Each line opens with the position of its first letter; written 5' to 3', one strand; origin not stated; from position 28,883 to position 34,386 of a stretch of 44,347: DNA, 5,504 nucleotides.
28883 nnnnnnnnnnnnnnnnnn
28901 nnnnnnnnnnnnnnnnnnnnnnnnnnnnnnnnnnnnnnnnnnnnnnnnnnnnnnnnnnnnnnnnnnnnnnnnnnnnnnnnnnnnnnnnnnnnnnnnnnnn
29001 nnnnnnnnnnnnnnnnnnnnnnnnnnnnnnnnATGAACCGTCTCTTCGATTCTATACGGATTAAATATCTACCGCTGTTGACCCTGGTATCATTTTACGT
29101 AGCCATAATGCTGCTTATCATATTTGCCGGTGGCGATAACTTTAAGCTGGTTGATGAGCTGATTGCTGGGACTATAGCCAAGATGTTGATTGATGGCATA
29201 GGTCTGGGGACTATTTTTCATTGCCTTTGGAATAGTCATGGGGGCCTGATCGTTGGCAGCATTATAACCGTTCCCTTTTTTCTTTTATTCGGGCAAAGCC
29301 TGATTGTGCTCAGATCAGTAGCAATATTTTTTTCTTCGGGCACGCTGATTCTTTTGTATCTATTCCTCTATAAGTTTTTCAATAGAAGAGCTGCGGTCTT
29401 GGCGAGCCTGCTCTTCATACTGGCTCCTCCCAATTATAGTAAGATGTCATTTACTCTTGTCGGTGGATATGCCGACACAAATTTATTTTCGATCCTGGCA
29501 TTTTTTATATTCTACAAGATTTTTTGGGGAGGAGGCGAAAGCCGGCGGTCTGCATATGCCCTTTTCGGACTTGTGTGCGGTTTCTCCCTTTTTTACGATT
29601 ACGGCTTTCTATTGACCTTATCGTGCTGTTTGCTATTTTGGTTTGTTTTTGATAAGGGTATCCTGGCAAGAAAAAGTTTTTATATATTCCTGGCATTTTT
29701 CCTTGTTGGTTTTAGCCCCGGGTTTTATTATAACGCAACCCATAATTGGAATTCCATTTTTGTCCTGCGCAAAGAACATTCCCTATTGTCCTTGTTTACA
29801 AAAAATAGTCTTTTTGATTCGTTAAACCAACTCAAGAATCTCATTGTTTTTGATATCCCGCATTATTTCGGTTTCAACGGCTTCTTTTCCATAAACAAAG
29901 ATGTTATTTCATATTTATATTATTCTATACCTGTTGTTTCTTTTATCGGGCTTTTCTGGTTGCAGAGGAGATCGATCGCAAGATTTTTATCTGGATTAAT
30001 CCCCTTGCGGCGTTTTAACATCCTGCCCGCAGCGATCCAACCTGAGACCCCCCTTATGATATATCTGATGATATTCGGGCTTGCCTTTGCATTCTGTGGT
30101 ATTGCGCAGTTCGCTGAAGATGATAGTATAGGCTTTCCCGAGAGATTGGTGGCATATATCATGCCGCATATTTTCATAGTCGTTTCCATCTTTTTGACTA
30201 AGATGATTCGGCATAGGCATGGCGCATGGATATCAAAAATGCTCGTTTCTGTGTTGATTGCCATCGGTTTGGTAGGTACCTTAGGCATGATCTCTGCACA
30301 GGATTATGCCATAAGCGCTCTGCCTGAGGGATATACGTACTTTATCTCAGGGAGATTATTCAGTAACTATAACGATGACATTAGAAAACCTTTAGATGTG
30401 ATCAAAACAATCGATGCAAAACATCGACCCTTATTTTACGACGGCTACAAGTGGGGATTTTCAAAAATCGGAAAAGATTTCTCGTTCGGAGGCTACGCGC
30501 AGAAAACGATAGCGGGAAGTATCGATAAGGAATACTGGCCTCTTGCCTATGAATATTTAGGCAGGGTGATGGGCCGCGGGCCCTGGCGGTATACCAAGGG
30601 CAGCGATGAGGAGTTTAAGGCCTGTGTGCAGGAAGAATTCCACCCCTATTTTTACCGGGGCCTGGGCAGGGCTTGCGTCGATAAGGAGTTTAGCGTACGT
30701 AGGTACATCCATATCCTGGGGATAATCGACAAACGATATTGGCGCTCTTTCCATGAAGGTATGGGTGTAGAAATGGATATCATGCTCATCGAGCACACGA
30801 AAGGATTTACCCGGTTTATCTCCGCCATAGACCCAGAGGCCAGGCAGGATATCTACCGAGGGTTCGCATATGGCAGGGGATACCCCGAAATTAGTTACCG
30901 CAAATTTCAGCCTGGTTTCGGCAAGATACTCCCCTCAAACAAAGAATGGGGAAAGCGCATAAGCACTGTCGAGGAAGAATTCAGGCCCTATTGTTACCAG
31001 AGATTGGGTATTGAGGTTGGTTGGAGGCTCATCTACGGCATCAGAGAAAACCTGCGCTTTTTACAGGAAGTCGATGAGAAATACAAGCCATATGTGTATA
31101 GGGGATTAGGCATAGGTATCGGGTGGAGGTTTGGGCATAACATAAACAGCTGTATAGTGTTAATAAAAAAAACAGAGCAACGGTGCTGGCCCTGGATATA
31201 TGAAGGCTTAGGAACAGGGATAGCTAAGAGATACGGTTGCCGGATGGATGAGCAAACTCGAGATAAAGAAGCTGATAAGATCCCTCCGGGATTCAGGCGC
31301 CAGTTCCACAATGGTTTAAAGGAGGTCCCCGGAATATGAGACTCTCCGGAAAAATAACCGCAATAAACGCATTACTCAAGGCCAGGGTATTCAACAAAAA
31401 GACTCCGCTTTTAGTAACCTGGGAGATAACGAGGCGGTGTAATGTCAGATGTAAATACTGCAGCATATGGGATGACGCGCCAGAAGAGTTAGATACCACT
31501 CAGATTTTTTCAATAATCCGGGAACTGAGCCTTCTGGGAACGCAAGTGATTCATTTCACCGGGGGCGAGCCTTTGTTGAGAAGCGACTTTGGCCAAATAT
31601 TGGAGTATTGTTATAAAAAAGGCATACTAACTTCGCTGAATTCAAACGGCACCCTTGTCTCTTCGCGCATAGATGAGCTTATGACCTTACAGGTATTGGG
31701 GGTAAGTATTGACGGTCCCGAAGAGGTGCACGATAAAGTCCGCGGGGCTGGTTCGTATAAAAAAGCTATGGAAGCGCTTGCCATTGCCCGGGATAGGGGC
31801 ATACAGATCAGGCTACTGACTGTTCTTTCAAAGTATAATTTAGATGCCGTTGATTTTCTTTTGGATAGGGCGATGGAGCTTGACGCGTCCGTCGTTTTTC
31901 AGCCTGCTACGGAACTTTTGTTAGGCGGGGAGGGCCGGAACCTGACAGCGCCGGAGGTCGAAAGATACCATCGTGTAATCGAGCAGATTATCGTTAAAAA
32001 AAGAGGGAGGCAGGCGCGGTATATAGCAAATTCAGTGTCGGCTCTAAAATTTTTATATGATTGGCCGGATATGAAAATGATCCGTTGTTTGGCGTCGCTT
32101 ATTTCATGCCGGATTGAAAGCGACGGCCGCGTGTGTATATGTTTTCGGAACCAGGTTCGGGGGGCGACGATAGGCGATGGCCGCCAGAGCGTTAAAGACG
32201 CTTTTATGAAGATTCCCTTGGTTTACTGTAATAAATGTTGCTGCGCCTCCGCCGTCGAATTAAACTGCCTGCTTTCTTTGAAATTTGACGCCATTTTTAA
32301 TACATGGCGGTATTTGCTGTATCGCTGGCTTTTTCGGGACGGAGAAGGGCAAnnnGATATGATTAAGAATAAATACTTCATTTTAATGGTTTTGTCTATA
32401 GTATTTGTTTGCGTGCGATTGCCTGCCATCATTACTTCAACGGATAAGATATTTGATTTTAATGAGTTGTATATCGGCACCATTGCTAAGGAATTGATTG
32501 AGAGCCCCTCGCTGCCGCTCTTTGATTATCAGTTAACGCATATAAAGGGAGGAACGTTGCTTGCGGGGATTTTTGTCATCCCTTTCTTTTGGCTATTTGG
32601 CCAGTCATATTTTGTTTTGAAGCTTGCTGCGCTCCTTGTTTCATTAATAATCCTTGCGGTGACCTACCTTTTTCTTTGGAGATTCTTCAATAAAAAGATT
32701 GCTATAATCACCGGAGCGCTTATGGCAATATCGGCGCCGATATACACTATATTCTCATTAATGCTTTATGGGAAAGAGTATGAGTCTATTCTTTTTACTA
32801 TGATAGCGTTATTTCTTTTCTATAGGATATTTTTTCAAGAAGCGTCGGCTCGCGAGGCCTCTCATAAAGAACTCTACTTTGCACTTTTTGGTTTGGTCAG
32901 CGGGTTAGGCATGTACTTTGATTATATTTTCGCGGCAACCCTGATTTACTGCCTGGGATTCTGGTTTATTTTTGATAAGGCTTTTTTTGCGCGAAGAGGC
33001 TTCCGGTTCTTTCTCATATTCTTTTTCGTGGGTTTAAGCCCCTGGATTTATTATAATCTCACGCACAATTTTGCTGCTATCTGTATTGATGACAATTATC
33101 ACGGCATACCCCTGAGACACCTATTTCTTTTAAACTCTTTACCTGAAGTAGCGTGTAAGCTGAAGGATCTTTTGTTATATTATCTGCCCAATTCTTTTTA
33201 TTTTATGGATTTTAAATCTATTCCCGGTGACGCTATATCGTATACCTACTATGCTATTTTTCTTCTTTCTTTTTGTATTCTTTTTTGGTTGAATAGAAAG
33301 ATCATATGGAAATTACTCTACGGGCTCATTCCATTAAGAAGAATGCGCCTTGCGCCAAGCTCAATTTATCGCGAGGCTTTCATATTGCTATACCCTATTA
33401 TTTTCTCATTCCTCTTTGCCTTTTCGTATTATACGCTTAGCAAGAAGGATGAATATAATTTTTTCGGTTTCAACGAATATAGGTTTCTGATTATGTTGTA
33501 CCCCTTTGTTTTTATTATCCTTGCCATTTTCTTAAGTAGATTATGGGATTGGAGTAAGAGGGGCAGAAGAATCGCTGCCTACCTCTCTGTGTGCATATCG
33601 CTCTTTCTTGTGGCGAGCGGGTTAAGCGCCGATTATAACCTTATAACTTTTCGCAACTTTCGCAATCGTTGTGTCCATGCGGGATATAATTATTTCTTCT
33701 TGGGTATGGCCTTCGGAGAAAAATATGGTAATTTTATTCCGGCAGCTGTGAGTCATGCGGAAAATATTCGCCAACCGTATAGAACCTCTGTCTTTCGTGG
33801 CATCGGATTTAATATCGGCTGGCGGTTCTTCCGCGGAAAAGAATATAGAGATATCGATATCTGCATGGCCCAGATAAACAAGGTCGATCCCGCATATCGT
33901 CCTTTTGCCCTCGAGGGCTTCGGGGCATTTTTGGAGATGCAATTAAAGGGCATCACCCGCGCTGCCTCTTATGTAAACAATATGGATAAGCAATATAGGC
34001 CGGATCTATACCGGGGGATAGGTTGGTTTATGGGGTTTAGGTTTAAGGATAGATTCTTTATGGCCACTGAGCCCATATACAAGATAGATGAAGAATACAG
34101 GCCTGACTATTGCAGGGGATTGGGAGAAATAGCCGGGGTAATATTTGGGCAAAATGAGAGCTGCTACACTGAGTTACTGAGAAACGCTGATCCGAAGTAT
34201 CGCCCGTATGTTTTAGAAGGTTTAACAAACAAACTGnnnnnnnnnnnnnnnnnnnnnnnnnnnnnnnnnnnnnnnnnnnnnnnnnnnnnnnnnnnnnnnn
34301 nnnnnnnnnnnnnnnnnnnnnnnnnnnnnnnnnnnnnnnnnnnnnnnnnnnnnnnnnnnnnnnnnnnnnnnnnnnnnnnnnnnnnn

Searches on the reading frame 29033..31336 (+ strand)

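Call 3: search_protein_families(library=pfam, proteins=[window:29033-31336:+], max_evalue=1)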
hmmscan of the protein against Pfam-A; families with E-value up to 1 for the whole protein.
window:29033-31336:+ (768 aa): 1 family
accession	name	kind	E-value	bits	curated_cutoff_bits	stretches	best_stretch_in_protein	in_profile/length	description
PF13231.12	PMT_2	-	0.0025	18.5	26.1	1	81-232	12-159/160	Dolichyl-phosphate-mannose-protein mannosyltransferase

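Call 4: search_protein_families(library=ncbifam, proteins=[window:29033-31336:+], max_evalue=1)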
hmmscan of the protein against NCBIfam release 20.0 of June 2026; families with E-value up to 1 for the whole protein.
window:29033-31336:+ (768 aa): 0 families

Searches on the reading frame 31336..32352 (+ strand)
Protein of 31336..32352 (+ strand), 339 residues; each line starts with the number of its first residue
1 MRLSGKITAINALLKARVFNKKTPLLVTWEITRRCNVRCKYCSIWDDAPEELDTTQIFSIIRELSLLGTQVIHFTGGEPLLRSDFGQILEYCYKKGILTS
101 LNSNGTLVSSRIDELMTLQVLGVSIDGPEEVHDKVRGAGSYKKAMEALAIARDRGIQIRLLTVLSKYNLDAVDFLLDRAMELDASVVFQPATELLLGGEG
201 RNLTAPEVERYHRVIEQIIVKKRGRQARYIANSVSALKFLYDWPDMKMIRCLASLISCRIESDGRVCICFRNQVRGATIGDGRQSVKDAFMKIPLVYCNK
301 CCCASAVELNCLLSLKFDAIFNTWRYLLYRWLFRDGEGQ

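Call 21: search_protein_families(library=pfam, proteins=[window:31336-32352:+], max_evalue=0.001)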
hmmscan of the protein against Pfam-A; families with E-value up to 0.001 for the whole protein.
window:31336-32352:+ (339 aa): 2 families
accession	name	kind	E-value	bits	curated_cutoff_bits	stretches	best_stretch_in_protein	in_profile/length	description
PF04055.27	Radical_SAM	-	6.6e-26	91.9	29.5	1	30-176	2-163/166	Radical SAM superfamily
PF13353.11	Fer4_12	-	7.5e-05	23.5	22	1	34-130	14-118/137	4Fe-4S single cluster domain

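Call 77: search_protein_families(library=ncbifam, proteins=[window:31336-32352:+], max_evalue=0.001)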
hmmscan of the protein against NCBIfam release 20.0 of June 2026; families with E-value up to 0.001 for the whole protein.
window:31336-32352:+ (339 aa): 74 families (the best 25 are shown)
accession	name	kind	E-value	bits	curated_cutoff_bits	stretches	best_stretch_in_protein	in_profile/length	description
TIGR03961.1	rSAM_PTO1314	hypoth_equivalog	1.2e-30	106.9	306.05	1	19-267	17-260/332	PTO1314 family radical SAM protein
TIGR04051.1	rSAM_NirJ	equivalog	1.8e-29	102.8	515.45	1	26-180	3-164/354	heme d1 biosynthesis radical SAM protein NirJ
TIGR04546.1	rSAM_ahbC_deAc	equivalog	2.1e-29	102.5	650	1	21-225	36-246/390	12,18-didecarboxysiroheme deacetylase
TIGR04053.2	TIGR04053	equivalog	4.6e-29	101.8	395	1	21-216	4-208/366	TIGR04053 family radical SAM/SPASM domain-containing protein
TIGR04545.1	rSAM_ahbD_hemeb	equivalog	5.1e-27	95.2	500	1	26-208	1-189/339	heme b synthase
TIGR03962.1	mycofact_rSAM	equivalog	2e-26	93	265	1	22-187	9-181/339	mycofactocin radical SAM maturase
NF045574.1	sacti_mat_StsB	exception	2.7e-26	92.5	625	1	26-174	97-251/466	StsB family radical SAM/SPASM domain sactipeptide maturase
TIGR04303.1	GeoRSP_rSAM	equivalog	2e-25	90.1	400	1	22-184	2-169/325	GeoRSP system radical SAM/SPASM protein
TIGR04347.1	pseudo_SAM_Halo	equivalog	6.1e-25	88.3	525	1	21-177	35-197/390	TIGR04347 family pseudo-SAM/SPASM protein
TIGR04054.1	rSAM_NirJ1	equivalog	1.2e-24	86.7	650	1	23-209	35-225/387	putative heme d1 biosynthesis radical SAM protein NirJ1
TIGR04055.1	rSAM_NirJ2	equivalog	2.3e-24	86.5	500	1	26-270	1-255/326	putative heme d1 biosynthesis radical SAM protein NirJ2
TIGR04250.1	SCM_rSAM_ScmE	equivalog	1.1e-23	83.7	400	1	24-175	2-161/358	SynChlorMet cassette radical SAM/SPASM protein ScmE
TIGR02109.1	PQQ_syn_pqqE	equivalog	1.3e-22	80.3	381.35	1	22-187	4-177/358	pyrroloquinoline quinone biosynthesis protein PqqE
NF050035.1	rSAM_WgK_link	exception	3.6e-22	78.9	650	1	22-171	6-163/367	radical SAM/SPASM peptide maturase WgkB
TIGR03913.1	rad_SAM_trio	equivalog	4.4e-22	78.1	591.75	1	14-185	8-185/477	GDL motif peptide-associated radical SAM/SPASM maturase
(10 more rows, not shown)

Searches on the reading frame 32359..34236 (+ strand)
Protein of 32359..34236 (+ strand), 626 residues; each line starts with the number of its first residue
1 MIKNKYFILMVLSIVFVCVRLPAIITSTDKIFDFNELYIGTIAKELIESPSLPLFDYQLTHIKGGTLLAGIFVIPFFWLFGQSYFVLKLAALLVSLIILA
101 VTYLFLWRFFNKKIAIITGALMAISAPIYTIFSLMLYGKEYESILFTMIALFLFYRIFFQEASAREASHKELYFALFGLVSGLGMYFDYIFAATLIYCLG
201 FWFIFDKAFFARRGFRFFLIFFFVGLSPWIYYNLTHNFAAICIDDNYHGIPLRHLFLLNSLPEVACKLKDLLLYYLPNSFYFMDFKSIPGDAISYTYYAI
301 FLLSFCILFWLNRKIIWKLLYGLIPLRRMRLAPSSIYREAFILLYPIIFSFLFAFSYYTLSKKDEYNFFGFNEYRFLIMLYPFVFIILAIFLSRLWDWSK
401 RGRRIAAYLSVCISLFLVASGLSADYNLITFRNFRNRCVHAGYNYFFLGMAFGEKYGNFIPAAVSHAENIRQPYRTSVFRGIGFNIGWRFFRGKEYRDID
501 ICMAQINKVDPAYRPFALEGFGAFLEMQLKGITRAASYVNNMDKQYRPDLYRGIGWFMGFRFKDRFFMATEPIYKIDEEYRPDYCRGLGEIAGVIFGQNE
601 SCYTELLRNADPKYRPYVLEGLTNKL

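Call 3: search_protein_families(library=pfam, proteins=[window:32359-34236:+], max_evalue=1)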
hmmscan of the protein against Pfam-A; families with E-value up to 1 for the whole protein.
window:32359-34236:+ (626 aa): 1 family
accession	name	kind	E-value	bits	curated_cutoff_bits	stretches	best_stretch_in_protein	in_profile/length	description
PF13231.12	PMT_2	-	9.5e-05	23.1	26.1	1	76-232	13-160/160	Dolichyl-phosphate-mannose-protein mannosyltransferase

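Call 4: search_protein_families(library=ncbifam, proteins=[window:32359-34236:+], max_evalue=1)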
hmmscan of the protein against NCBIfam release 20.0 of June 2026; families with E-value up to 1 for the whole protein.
window:32359-34236:+ (626 aa): 0 families

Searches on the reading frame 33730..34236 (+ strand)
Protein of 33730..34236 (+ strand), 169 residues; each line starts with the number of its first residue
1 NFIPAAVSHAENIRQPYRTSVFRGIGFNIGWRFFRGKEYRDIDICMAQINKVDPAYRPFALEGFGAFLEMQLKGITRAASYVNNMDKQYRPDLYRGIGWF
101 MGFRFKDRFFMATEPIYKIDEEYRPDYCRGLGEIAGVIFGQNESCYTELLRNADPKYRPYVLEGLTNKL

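Call 7: search_protein_families(library=pfam, proteins=[window:33730-34236:+], max_evalue=10)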
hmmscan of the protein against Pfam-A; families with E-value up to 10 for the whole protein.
window:33730-34236:+ (169 aa): 2 families
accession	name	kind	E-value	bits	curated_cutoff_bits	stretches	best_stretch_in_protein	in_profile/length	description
PF08012.16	DUF1702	-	0.029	13.7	25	1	38-102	51-119/319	Protein of unknown function (DUF1702)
PF14033.12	DUF4246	-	0.34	10.4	26.7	1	71-98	131-158/401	Protein of unknown function (DUF4246)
